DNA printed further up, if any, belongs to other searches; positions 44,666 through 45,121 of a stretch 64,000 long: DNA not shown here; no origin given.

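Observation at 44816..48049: Two paralogous stand-alone Fis-type HTH mini-proteins each lead an ammonium-transporter unit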

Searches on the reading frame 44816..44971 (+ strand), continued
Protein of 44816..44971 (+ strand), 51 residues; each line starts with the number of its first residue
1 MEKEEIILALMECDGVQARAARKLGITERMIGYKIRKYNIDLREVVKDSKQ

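Call 58: search_protein_families(library=pfam, proteins=[L029:7202-8347:+, L029:8421-10319:+, L029:10418-12220:+, L032:4526-5698:+, L045:7287-7919:+, L045:8544-9482:+, L058:7256-8896:+, L058:9080-11776:+, L084:7237-9165:+, L084:9264-11066:+], max_evalue=0.001)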
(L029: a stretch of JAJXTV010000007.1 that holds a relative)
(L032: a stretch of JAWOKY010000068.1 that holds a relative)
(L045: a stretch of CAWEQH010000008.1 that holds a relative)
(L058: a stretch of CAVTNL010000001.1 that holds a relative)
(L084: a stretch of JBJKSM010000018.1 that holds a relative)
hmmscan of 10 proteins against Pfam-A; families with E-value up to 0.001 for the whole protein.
L029:7202-8347:+ (381 aa): 2 families
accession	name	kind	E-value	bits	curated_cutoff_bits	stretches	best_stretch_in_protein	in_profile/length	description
PF07642.17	BBP2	-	4.1e-85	286.4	26.2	1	56-379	4-337/339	Putative beta-barrel porin-2, OmpL-like. bbp2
PF11336.14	DUF3138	-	1.7e-05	24.1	27.3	0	243-320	344-426/525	Protein of unknown function (DUF3138)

L029:8421-10319:+ (632 aa): 2 families
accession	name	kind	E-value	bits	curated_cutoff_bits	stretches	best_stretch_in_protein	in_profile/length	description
PF13520.12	AA_permease_2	-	8e-24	84.8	27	2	307-584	175-407/427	Amino acid permease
PF00324.27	AA_permease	-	3.5e-17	62.7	24.6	1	301-585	169-412/470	Amino acid permease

L029:10418-12220:+ (600 aa): 7 families
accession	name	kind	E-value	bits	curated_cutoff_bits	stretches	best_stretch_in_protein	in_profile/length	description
PF00069.31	Pkinase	-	3.9e-50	171.1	31.7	1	291-541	9-259/263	Protein kinase domain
PF07714.23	PK_Tyr_Ser-Thr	-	2.9e-30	105.9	23.1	1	296-535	14-250/258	Protein tyrosine and serine/threonine kinase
PF13672.11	PP2C_2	-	1.4e-18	67.7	24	1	17-209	11-182/209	Protein phosphatase 2C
PF00481.26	PP2C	-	6.1e-16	59.3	20.3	1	15-144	12-141/255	Protein phosphatase 2C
PF14531.12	Kinase-like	-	1.5e-06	28.1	25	0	397-487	160-253/289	Kinase-like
PF03109.22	ABC1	-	4.6e-06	26.4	22.9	1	356-430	142-215/244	ABC1 atypical kinase-like domain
PF07228.17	SpoIIE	-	3.6e-05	24.2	25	1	54-245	17-190/192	Stage II sporulation protein E (SpoIIE)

L032:4526-5698:+ (390 aa): 2 families
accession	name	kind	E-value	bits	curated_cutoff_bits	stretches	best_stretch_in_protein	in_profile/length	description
PF07642.17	BBP2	-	7.4e-81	272.5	26.2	1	60-388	5-337/339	Putative beta-barrel porin-2, OmpL-like. bbp2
PF11336.14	DUF3138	-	1e-08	34.8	27.3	1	337-389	473-524/525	Protein of unknown function (DUF3138)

L045:7287-7919:+ (210 aa): 2 families
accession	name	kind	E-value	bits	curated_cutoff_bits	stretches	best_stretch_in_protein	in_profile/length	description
PF07642.17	BBP2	-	1.7e-45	156.2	26.2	1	33-209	4-180/339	Putative beta-barrel porin-2, OmpL-like. bbp2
PF07396.17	Porin_O_P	-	0.0006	19.6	20.9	1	62-209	24-165/370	Phosphate-selective porin O and P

L045:8544-9482:+ (312 aa): 0 families

L058:7256-8896:+ (546 aa): 2 families
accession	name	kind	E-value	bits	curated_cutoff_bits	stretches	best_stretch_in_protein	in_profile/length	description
PF07282.18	Cas12f1-like_TNB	-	8.7e-07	29.5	26.3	1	414-449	27-57/60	Cas12f1-like, TNB domain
PF01385.25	OrfB_IS605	-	5.6e-05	23.8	30.5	1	250-374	19-119/120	Probable transposase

L058:9080-11776:+ (898 aa): 7 families
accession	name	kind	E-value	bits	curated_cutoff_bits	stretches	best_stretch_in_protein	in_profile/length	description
PF02702.23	KdpD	-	2.7e-97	324.7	26.1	1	24-232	2-210/210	Osmosensitive K+ channel His kinase sensor domain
PF02518.31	HATPase_c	-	2.9e-29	102.2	26.4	1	779-884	2-109/111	Histidine kinase-, DNA gyrase B-, and HSP90-like ATPase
PF13493.11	DUF4118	-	1.2e-26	93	28.4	1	402-507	1-106/107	Domain of unknown function (DUF4118)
PF00512.31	HisKA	-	4.7e-16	59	26.9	1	667-733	2-65/66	His Kinase A (phospho-acceptor) domain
PF13492.12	GAF_3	-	1.3e-11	45.4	27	1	529-647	3-129/129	GAF domain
PF00582.32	Usp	-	1.1e-09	39.4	24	1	253-368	3-133/141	Universal stress protein family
PF13185.12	GAF_2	-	1.3e-07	32.4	28.6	1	594-646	85-136/136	GAF domain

L084:7237-9165:+ (642 aa): 2 families
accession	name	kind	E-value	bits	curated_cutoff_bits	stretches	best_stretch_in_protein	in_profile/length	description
PF13520.12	AA_permease_2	-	6.6e-22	78.5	27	2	320-607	176-420/427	Amino acid permease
PF00324.27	AA_permease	-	2.9e-13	49.7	24.6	1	315-592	171-410/470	Amino acid permease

L084:9264-11066:+ (600 aa): 6 families
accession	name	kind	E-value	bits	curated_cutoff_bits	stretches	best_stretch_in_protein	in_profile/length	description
PF00069.31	Pkinase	-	6.2e-49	167.2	31.7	1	294-542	12-260/263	Protein kinase domain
PF07714.23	PK_Tyr_Ser-Thr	-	1.5e-30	106.8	23.1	1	299-540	17-255/258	Protein tyrosine and serine/threonine kinase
PF13672.11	PP2C_2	-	9.1e-18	65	24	1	33-209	20-182/209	Protein phosphatase 2C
PF00481.26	PP2C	-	1.5e-15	58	20.3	1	28-144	25-141/255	Protein phosphatase 2C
PF03109.22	ABC1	-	1.7e-06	27.8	22.9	1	354-431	140-216/244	ABC1 atypical kinase-like domain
PF07228.17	SpoIIE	-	0.00023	21.6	25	0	41-240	8-185/192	Stage II sporulation protein E (SpoIIE)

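Call 64: find_encoding_contigs(protein=P0215, flank=5000, max_places=2)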
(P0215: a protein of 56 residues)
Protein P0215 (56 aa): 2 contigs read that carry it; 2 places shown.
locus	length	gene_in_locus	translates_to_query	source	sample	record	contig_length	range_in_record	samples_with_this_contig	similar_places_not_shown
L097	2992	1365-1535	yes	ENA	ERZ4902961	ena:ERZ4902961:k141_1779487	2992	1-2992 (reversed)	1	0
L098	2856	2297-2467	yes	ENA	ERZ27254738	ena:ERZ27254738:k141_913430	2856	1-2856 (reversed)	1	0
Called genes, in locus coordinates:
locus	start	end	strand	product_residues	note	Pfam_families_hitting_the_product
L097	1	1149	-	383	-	?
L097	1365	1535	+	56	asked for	PF02954:HTH_8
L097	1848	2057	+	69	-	PF02604:PhdYeFM_antitox (faint), PF18506:RelB-like (weak)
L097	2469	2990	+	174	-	?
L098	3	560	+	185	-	?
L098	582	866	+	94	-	PF25601:AAA_lid_14 (weak), PF02954:HTH_8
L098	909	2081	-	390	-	PF00041:fn3 (weak), PF21471:Reelin_subrepeat-B (faint), PF18998:Flg_new_2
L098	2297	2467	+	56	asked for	PF02954:HTH_8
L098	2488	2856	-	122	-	?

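Call 65: find_encoding_contigs(protein=P0253, flank=5000, max_places=2)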
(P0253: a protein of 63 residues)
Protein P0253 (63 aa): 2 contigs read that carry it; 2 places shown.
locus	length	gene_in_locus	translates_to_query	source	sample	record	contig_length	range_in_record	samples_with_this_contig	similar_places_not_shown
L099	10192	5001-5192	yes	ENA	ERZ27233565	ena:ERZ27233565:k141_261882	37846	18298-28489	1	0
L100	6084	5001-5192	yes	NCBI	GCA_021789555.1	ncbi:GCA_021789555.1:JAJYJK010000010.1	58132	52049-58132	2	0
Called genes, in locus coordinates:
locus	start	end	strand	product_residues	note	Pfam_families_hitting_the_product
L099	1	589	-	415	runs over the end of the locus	PF07690:MFS_1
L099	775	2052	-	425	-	PF09699:Paired_CXXCH_1 (faint)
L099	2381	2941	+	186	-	PF13091:PLDc_2, PF00614:PLDc (faint)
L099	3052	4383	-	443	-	PF00909:Ammonium_transp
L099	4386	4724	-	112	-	PF00543:P-II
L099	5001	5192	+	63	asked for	PF02954:HTH_8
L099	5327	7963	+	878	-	PF00111:Fer2, PF13085:Fer2_3 (faint), PF01799:Fer2_2, PF20256:MoCoBD_2, PF02738:MoCoBD_1, PF20256:MoCoBD_2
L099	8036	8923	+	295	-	PF02625:XdhC_CoxI, PF13478:XdhC_C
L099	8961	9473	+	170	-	PF12804:NTP_transf_3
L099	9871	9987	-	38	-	-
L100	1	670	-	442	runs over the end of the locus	PF07690:MFS_1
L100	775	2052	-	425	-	PF09699:Paired_CXXCH_1 (faint)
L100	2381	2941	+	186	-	PF13091:PLDc_2, PF00614:PLDc (faint)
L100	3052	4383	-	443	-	PF00909:Ammonium_transp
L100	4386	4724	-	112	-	PF00543:P-II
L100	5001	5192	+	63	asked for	PF02954:HTH_8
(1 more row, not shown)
